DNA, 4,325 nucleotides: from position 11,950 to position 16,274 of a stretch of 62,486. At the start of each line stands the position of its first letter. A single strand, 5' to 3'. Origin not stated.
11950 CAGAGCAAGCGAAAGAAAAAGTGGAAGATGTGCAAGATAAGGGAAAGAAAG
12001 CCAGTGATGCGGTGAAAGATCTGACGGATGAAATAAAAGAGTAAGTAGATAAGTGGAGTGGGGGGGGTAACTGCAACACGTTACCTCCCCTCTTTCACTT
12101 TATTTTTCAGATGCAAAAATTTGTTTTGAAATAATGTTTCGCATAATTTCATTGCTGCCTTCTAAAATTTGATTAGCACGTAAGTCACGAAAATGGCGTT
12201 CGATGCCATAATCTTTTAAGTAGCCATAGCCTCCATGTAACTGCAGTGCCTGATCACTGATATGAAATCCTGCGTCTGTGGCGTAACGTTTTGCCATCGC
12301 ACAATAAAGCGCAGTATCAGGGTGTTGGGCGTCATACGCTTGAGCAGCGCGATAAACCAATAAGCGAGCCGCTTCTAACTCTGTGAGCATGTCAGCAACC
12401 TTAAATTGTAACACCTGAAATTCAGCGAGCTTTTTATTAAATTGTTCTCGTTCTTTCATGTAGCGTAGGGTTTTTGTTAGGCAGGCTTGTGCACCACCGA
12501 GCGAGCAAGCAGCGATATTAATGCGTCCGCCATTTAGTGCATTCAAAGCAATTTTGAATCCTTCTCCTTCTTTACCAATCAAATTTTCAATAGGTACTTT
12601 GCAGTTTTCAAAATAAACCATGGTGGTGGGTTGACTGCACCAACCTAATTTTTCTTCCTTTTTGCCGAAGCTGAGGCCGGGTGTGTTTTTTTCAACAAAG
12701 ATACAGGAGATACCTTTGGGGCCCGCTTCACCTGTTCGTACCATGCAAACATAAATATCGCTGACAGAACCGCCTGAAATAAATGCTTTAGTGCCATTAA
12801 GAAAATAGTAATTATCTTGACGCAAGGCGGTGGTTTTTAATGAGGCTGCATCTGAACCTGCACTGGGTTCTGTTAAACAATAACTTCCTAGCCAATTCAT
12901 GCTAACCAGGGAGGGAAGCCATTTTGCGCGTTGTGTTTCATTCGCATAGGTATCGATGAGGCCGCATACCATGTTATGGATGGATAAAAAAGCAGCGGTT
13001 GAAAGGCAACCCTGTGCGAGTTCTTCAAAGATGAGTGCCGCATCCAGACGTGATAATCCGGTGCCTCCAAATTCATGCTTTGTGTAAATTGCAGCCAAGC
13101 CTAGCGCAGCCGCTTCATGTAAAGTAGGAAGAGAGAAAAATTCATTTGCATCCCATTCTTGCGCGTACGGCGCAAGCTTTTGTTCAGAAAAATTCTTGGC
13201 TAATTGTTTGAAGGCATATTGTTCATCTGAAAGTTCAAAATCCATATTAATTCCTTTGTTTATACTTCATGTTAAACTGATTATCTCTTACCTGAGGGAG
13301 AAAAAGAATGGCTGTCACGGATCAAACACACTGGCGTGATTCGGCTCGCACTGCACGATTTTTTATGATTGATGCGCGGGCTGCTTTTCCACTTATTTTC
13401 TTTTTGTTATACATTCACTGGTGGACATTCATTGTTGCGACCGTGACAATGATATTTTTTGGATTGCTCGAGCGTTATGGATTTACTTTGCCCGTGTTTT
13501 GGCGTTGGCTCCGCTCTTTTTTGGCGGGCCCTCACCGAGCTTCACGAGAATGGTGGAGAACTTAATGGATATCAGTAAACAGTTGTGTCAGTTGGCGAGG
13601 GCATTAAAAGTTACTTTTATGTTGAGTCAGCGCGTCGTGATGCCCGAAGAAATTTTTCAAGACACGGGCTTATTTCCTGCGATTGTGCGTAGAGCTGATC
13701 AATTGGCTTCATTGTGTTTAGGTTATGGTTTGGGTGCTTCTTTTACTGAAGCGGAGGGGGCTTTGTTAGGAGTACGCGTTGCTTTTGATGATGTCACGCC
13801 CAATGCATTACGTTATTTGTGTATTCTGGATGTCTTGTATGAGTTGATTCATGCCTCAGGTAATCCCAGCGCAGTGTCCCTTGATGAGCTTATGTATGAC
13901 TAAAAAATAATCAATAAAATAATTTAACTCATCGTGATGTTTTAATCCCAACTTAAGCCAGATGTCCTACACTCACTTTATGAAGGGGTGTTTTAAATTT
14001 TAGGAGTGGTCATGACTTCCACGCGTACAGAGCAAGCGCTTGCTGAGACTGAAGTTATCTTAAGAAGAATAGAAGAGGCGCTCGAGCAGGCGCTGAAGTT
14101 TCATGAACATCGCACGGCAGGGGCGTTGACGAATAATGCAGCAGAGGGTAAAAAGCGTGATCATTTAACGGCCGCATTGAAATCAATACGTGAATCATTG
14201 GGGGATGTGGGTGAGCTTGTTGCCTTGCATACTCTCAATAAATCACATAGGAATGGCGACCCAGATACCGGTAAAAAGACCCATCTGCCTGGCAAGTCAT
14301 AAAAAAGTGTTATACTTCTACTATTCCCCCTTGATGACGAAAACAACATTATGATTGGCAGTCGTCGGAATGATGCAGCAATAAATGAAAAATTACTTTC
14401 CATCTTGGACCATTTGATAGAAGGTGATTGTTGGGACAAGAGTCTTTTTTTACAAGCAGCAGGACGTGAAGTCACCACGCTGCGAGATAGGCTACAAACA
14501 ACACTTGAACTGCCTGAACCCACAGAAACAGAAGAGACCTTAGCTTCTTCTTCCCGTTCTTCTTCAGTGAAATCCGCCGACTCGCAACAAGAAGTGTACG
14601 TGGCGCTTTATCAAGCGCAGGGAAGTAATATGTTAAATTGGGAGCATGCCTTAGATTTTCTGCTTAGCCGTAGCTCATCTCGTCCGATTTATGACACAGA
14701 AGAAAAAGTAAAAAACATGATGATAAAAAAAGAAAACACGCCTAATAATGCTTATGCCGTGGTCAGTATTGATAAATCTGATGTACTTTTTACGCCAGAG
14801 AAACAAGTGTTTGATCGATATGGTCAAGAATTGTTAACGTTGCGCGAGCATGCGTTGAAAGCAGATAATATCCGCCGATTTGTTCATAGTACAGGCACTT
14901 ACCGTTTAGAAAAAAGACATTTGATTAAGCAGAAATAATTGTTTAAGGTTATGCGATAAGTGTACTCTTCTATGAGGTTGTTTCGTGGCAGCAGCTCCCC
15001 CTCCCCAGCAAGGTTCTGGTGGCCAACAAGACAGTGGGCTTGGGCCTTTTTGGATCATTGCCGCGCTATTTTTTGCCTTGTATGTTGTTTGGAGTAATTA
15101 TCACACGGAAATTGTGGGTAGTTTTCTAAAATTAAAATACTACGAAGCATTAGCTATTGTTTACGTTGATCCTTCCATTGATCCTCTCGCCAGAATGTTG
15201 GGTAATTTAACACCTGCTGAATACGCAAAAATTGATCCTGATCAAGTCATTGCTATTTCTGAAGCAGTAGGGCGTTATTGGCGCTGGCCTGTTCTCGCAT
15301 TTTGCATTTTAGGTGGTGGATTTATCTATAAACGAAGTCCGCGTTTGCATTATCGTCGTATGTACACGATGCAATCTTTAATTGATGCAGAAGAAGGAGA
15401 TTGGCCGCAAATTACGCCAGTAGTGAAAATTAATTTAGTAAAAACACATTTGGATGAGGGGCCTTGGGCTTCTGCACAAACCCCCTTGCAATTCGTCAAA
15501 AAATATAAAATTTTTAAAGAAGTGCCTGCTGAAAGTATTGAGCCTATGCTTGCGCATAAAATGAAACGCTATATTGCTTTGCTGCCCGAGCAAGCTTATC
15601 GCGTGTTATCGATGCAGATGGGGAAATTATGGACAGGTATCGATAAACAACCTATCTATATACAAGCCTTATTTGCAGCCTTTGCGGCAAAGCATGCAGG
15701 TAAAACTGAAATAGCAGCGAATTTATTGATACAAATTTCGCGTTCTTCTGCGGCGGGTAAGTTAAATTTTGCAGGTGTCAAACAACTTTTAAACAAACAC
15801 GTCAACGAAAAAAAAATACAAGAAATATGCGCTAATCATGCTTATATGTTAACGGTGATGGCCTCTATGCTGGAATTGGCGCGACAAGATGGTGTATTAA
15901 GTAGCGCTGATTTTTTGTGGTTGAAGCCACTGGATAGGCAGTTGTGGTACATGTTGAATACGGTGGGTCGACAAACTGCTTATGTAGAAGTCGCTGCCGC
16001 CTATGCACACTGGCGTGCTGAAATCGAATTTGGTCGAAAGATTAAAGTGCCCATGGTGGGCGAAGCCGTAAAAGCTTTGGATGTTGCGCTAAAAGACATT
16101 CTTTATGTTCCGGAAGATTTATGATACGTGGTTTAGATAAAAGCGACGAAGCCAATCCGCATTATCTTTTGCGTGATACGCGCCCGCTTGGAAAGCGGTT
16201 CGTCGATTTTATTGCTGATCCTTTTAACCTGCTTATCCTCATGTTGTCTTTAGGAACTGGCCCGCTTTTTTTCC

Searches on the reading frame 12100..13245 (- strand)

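Call 19: search_protein_families(library=ncbifam, proteins=[window:12100-13245:-], max_evalue=0.00001)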
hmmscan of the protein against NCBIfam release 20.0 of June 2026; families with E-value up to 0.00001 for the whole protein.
window:12100-13245:- (381 aa): 22 families
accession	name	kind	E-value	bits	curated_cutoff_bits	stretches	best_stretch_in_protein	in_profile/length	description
NF042972.1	AcrlCoAredClosAcrC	equivalog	2.6e-116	388.4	640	1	1-377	1-377/378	acryloyl-CoA reductase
NF045552.1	GlutCoADH_Des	equivalog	3.2e-88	296.5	470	1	1-374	1-377/387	glutaryl-CoA dehydrogenase Acd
NF058590.1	AcCoDHFadEBacil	equivalog_domain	4.2e-87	293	600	1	4-376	20-410/586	acyl-CoA dehydrogenase FadE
NF043006.1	CyhCrbnylCoADH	equivalog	1.5e-83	280.9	650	1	15-377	14-376/380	cyclohexane-1-carbonyl-CoA dehydrogenase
NF042439.1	SulpropCoADesulf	equivalog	2.4e-78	263.5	600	1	14-378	2-372/379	3-sulfinopropanoyl-CoA desulfinase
NF053553.1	prodigi_MBC_PigA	equivalog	5.7e-73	246.2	500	1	1-376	1-379/381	prodigiosin MBC biosynthesis dehydrogenase PigA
NF045652.1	ProlPCPDhRedW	equivalog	2.9e-68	230.4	650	1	11-375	6-372/376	L-prolyl-[peptidyl-carrier protein] dehydrogenase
NF008997.0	PRK12341.1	equivalog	2.7e-62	211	537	1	1-377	1-377/382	acyl-CoA dehydrogenase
TIGR03207.1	cyc_hxne_CoA_dh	equivalog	7e-58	196.1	575.35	1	5-375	1-370/372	cyclohexanecarboxyl-CoA dehydrogenase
NF002885.1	PRK03354.1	equivalog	1.8e-53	182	540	1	1-377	1-374/378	crotonobetainyl-CoA dehydrogenase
NF052270.1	Staph_DH_FadE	equivalog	1.3e-38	132.8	600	1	65-376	84-393/400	acyl-CoA dehydrogenase FadE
NF049984.1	Rv1679_FadE16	equivalog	1.5e-30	106.7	600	1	28-374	16-363/371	Rv1679 family acyl-CoA dehydrogenase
TIGR03204.1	pimC_large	equivalog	8.7e-29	100.6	623.85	1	50-299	54-300/395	pimeloyl-CoA dehydrogenase large subunit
NF007000.1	PRK09463.1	subfamily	3.9e-28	98.2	600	1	50-372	87-430/726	acyl-CoA dehydrogenase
NF009586.0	PRK13026.1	subfamily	8.8e-26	90.4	608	2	173-370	262-463/777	acyl-CoA dehydrogenase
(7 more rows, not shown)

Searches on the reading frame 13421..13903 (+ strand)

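Call 63: search_protein_families(library=pfam, proteins=[window:13421-13903:+], max_evalue=0.001)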
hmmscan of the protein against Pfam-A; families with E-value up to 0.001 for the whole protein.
window:13421-13903:+ (160 aa): 1 family
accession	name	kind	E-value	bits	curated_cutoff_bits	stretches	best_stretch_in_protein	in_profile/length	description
PF12608.13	T4bSS_IcmS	-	4.8e-21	75.4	27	1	49-139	1-91/93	Type IVb secretion, IcmS, effector-recruitment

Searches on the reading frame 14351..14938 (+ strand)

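Call 63: search_protein_families(library=pfam, proteins=[window:14351-14938:+], max_evalue=0.001)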
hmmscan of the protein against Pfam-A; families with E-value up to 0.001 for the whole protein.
window:14351-14938:+ (195 aa): 1 family
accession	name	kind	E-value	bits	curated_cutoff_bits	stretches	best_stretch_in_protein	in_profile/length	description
PF09475.16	Dot_icm_IcmQ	-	3.6e-39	134.6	25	1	16-193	3-178/179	Dot/Icm secretion system protein (dot_icm_IcmQ)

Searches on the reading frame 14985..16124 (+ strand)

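Call 19: search_protein_families(library=ncbifam, proteins=[window:14985-16124:+], max_evalue=0.00001)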
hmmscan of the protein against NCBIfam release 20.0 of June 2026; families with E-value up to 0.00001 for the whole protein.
window:14985-16124:+ (379 aa): 1 family
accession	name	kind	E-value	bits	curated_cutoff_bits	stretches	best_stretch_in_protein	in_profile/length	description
NF033890.1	DotM_IcmP_IVB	equivalog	9.6e-131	436.1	230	1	21-376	2-356/356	type IVB secretion system coupling complex protein DotM/IcmP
